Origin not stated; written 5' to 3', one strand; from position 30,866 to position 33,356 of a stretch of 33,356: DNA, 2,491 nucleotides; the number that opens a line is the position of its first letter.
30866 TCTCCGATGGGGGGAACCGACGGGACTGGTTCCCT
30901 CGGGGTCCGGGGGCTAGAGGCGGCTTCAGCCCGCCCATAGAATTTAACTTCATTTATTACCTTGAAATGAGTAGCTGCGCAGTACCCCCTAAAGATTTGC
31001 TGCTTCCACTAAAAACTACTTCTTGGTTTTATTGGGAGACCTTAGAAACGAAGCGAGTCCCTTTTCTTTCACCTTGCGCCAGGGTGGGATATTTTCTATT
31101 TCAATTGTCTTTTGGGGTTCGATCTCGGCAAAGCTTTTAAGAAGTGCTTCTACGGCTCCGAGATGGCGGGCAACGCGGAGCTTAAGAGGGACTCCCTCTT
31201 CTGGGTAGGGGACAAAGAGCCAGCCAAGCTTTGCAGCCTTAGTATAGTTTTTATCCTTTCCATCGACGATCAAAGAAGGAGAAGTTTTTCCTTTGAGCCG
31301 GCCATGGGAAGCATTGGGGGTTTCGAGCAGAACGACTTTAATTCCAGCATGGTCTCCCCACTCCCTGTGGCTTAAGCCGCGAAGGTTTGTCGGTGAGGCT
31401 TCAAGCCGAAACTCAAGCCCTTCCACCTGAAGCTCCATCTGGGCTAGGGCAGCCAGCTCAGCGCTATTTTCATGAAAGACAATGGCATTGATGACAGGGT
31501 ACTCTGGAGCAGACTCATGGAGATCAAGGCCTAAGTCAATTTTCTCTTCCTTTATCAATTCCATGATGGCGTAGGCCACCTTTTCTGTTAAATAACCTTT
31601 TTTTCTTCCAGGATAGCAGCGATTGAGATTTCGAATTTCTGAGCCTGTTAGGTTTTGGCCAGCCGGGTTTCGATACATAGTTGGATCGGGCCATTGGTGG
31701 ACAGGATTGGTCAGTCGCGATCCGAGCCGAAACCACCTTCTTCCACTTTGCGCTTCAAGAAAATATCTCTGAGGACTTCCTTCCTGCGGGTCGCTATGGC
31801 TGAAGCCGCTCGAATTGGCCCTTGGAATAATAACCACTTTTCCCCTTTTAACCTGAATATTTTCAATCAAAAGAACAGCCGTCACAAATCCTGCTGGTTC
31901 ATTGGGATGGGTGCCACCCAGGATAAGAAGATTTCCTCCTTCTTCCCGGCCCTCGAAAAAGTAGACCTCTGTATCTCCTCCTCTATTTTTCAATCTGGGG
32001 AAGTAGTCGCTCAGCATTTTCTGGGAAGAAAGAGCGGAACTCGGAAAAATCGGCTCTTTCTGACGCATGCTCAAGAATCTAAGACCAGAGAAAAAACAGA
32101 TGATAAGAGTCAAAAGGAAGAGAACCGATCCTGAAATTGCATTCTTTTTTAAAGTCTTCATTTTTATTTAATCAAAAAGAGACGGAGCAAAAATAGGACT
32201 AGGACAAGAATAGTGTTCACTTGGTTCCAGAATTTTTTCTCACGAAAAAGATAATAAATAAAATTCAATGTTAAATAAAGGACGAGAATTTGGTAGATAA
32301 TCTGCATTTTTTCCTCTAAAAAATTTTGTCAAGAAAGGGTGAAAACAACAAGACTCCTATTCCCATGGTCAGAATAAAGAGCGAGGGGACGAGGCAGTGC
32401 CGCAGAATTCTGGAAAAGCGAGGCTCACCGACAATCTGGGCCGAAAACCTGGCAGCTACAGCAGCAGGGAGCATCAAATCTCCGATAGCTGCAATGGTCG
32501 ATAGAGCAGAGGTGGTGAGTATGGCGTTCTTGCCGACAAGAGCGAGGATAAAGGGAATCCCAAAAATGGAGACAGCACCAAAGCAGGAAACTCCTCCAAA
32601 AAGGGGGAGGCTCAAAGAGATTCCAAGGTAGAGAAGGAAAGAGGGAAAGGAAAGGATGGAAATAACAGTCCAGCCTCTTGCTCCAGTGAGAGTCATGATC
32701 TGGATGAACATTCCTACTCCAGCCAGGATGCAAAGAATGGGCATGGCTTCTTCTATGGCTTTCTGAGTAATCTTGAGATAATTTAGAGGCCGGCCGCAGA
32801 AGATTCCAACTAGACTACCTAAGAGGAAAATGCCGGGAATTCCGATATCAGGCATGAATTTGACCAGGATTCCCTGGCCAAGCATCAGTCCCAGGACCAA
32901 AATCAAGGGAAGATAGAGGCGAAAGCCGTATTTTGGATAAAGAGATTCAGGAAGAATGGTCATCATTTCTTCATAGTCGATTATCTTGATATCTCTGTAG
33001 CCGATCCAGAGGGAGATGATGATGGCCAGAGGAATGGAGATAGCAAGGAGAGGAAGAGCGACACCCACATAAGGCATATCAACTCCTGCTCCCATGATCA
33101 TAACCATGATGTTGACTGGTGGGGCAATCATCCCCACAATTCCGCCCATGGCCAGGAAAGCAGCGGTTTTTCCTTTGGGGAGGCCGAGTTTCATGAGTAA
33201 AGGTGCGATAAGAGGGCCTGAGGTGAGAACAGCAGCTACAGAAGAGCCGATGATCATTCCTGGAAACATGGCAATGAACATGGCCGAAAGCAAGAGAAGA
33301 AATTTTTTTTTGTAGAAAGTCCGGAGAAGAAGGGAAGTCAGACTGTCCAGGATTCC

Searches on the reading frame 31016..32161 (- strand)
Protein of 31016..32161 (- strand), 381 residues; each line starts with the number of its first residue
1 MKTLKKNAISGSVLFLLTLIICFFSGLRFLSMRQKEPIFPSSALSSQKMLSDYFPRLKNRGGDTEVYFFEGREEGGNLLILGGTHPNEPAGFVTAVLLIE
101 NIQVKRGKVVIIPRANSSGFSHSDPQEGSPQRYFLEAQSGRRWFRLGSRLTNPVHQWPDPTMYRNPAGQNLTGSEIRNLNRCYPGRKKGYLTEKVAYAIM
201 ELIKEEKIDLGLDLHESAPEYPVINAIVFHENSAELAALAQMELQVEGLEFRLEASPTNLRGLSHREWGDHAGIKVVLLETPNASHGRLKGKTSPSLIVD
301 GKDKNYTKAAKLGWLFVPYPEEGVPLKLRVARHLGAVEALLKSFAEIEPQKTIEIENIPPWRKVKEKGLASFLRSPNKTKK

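Call 10: search_protein_families(library=pfam, proteins=[window:31016-32161:-], max_evalue=0.01)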
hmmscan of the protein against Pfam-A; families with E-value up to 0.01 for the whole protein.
window:31016-32161:- (381 aa): 2 families
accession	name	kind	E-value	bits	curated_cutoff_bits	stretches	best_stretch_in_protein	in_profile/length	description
PF24827.1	AstE_AspA_cat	-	1.3e-09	38.4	25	1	75-257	2-146/192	Succinylglutamate desuccinylase/Aspartoacylase catalytic domain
PF17033.10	Peptidase_M99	-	0.00027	20.9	27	1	70-117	31-78/267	Carboxypeptidase controlling helical cell shape catalytic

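Call 11: find_encoding_contigs(protein=window:31016-32161:-, flank=10000, max_places=10)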
Protein window:31016-32161:- (381 aa): no gene with exactly this product is on record in the collection.

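Call 12: find_homologous_proteins(query=window:31016-32161:-, max_evalue=1e-10)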
Query window:31016-32161:- (381 aa): 4170 proteins with E <= 1e-10 among 8000 candidates; the best 120 are listed.
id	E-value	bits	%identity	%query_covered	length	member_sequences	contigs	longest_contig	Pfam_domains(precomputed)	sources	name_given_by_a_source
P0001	2.7e-251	851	99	100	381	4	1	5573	PF24827.2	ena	-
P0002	6.0e-229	778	90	100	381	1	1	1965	PF24827.2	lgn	-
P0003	5.6e-197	672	85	90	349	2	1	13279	PF24827.2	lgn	-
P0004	2.1e-186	638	75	98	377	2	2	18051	PF24827.2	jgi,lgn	jgi:hypothetical protein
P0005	8.8e-184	629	72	99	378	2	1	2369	PF24827.2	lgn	-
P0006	2.0e-183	628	76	93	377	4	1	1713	PF24827.2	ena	-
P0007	8.1e-183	626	73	98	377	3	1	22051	PF24827.2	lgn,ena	-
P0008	1.0e-182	625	73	99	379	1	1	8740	PF24827.2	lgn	-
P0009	2.7e-182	624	71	99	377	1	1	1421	PF24827.2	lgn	-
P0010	3.3e-182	624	73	99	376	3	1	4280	PF24827.2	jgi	jgi:predicted deacylase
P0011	7.6e-182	623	72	99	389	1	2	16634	PF24827.2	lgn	-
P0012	3.2e-181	621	73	93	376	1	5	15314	PF24827.2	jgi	jgi:predicted deacylase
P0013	6.9e-181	619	73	94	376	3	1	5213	PF24827.2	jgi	-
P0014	7.8e-181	619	70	99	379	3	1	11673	PF24827.2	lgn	-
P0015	8.4e-181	619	72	98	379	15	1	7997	PF24827.2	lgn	-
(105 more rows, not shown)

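Call 13: find_encoding_contigs(protein=P0001, flank=10000, max_places=4)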
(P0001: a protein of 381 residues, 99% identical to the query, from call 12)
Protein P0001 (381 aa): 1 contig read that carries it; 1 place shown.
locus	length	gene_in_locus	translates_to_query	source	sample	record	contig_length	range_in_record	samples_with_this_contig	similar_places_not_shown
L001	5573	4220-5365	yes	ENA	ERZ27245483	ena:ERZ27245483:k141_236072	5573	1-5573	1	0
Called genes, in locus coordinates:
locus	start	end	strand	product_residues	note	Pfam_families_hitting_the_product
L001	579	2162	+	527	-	PF01019:G_glu_transpept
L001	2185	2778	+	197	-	PF19823:DUF6305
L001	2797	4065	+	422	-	PF03553:Na_H_antiporter (weak), PF06808:DctM (weak)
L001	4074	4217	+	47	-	-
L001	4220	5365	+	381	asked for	PF24827:AstE_AspA_cat (faint)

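Call 14: find_encoding_contigs(protein=P0003, flank=10000, max_places=4)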
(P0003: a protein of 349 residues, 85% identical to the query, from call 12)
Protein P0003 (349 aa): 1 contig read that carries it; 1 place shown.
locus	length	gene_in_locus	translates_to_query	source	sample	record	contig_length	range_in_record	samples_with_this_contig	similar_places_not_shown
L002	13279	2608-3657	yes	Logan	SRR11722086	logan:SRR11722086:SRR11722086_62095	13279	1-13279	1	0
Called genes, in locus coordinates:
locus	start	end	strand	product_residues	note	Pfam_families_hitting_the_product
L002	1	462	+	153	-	?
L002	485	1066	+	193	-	PF19823:DUF6305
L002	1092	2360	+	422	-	PF03553:Na_H_antiporter (weak), PF06808:DctM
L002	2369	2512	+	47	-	-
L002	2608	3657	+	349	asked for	PF24827:AstE_AspA_cat (faint)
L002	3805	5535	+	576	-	PF02129:Peptidase_S15, PF08530:PepX_C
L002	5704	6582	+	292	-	PF02401:LYTB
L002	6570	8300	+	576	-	PF00575:S1, PF00575:S1, PF23459:S1_RRP5, PF00575:S1, PF23459:S1_RRP5, PF00575:S1, PF23459:S1_RRP5 (weak), PF00575:S1, +5 more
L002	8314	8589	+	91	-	PF00216:Bac_DNA_binding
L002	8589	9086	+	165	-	PF04677:CwfJ_C_1 (weak), PF11969:DcpS_C, PF01230:HIT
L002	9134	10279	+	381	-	PF02771:Acyl-CoA_dh_N, PF02770:Acyl-CoA_dh_M, PF00441:Acyl-CoA_dh_1, PF22924:ACOX_C_alpha1 (weak), PF08028:Acyl-CoA_dh_2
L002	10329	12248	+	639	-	PF13623:SurA_N_2, PF13624:SurA_N_3, PF09312:SurA_N (weak), PF13145:Rotamase_2, PF13616:Rotamase_3, PF00639:Rotamase, PF13145:Rotamase_2 (weak)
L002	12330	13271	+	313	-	PF26233:NicX, PF02073:Peptidase_M29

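Call 15: find_encoding_contigs(protein=P0004, flank=10000, max_places=4)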
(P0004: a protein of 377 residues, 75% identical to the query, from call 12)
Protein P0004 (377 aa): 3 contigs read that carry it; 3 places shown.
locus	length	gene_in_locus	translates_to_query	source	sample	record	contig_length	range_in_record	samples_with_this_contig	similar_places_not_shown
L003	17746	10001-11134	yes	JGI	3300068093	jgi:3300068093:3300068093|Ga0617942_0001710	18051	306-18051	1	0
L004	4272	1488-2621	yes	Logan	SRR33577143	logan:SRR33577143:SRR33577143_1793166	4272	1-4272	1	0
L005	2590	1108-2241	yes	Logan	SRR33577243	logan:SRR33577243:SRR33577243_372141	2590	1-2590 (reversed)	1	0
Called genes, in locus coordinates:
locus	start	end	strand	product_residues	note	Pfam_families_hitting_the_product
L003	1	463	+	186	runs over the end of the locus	PF07992:Pyr_redox_2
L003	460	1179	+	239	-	PF13510:Fer2_4, PF12838:Fer4_7 (weak)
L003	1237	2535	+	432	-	PF01645:Glu_synthase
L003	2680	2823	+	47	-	-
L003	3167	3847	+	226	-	PF02163:Peptidase_M50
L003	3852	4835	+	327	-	PF00579:tRNA-synt_1b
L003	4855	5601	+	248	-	PF02616:SMC_ScpA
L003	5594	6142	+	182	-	PF04079:SMC_ScpB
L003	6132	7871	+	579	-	PF01019:G_glu_transpept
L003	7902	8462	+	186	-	PF19823:DUF6305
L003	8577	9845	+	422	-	PF03553:Na_H_antiporter (weak), PF03600:CitMHS (faint), PF06808:DctM (weak)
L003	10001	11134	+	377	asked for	PF24827:AstE_AspA_cat (weak)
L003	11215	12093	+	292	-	PF02401:LYTB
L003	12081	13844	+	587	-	PF00575:S1, PF00575:S1, PF23459:S1_RRP5 (weak), PF00575:S1, PF23459:S1_RRP5 (weak), PF00575:S1, PF23459:S1_RRP5 (weak), PF00575:S1, +3 more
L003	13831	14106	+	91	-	PF00216:Bac_DNA_binding, PF18175:HU-CCDC81_bac_2 (weak)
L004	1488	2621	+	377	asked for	PF24827:AstE_AspA_cat (weak)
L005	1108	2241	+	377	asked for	PF24827:AstE_AspA_cat (weak)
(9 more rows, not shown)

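Call 21: find_related_loci(query=A1, collection=genome_contigs, flank=10000)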
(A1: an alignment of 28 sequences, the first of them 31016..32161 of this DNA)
Query A1 (381 aa) in genome_contigs; peptide patterns used: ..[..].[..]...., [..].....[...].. (x = any residue, [..] = any of these).
439 stretches matched a pattern; 400 encode a relative of the query (tblastn E <= 1e-3); the best 80 are kept; 80 distinct loci.
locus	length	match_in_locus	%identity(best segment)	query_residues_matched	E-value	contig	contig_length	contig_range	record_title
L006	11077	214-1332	72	1-373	0e+0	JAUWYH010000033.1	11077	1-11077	MAG: Candidatus Aminicenantes bacterium isolate CSMAG_2705 CSMAG_2705_k141_789749_length_11077_cov_11.9779, whole genome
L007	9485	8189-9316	72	1-377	0e+0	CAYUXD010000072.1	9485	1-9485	MAG TPA_asm: uncultured Eubacteriales bacterium isolate binchicken_co34_557 genome assembly, contig: NODE_12703_length_9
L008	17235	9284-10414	71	1-377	0e+0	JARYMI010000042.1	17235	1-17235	MAG: Clostridiales bacterium isolate A05DMB-I-28 NODE_42_length_17235_cov_9.735634, whole genome shotgun sequence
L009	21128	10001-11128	71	1-376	0e+0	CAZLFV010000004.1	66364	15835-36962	MAG TPA_asm: uncultured Eubacteriales bacterium isolate SRP231805_co1_145 genome assembly, contig: NODE_86_length_66364_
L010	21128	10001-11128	71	1-377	0e+0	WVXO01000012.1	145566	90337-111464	MAG: Candidatus Aminicenantes bacterium isolate CS1-C017 C_merged_R1_(paired)_contig_177, whole genome shotgun sequence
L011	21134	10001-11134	70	1-378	0e+0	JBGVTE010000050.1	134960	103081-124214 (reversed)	MAG: Candidatus Aminicenantaceae bacterium isolate S_218_B4 k127_555025, whole genome shotgun sequence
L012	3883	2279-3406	71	1-377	0e+0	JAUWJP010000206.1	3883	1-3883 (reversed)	MAG: Candidatus Aminicenantes bacterium isolate CSMAG_2323 CSMAG_2323_k127_10105338_length_3883_cov_41.9707, whole genom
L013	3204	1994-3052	76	25-377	0e+0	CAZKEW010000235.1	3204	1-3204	MAG TPA_asm: uncultured Eubacteriales bacterium isolate binchicken_co266_180 genome assembly, contig: NODE_81052_length_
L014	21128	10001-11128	70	1-377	0e+0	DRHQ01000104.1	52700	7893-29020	MAG TPA_asm: Candidatus Aminicenantes bacterium isolate HyVt-373 HyVt-373_k145_63968, whole genome shotgun sequence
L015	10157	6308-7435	70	1-377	0e+0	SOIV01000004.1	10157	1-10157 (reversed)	MAG: Candidatus Aminicenantes bacterium isolate E29_bin47 NODE_2212_length_10157_cov_104.278559, whole genome shotgun se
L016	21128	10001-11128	70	1-376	7e-179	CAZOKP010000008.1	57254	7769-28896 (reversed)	MAG TPA_asm: uncultured Eubacteriales bacterium isolate binchicken_co189_413 genome assembly, contig: NODE_301_length_57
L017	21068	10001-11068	72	22-377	1e-178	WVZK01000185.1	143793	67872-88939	MAG: Candidatus Aminicenantes bacterium isolate CS4-C017 C_merged_R1_(paired)_contig_5127, whole genome shotgun sequence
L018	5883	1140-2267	68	1-376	0e+0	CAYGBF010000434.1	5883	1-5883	MAG TPA_asm: uncultured Eubacteriales bacterium isolate ERP108616_co1_39 genome assembly, contig: k119_636003, whole gen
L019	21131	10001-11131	69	1-377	2e-178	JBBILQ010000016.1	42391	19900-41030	MAG: Candidatus Aminicenantes bacterium isolate RVF170221_bin_212 NODE_687_length_42391_cov_6.368008, whole genome shotg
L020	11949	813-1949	69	1-379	1e-178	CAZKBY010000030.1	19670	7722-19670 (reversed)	MAG TPA_asm: uncultured Eubacteriales bacterium isolate binchicken_co274_232 genome assembly, contig: NODE_7097_length_1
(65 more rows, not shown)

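Call 33: find_encoding_contigs(protein=P0002, flank=10000, max_places=4)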
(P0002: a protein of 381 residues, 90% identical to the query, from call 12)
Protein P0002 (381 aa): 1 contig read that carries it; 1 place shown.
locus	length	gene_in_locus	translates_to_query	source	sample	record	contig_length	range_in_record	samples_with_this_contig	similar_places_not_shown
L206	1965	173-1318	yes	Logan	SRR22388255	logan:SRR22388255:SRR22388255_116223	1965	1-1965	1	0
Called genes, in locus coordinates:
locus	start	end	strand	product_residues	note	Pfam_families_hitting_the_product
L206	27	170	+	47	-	-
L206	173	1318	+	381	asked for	PF24827:AstE_AspA_cat (faint)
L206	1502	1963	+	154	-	?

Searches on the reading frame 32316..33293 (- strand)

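Call 10: search_protein_families(library=pfam, proteins=[window:32316-33293:-], max_evalue=0.01)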
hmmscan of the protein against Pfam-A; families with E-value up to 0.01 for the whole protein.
window:32316-33293:- (325 aa): 1 family
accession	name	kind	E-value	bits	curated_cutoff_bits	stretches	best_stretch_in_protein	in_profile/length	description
PF06808.19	DctM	-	2.5e-06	27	23.8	1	8-296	97-389/413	Tripartite ATP-independent periplasmic transporter, DctM component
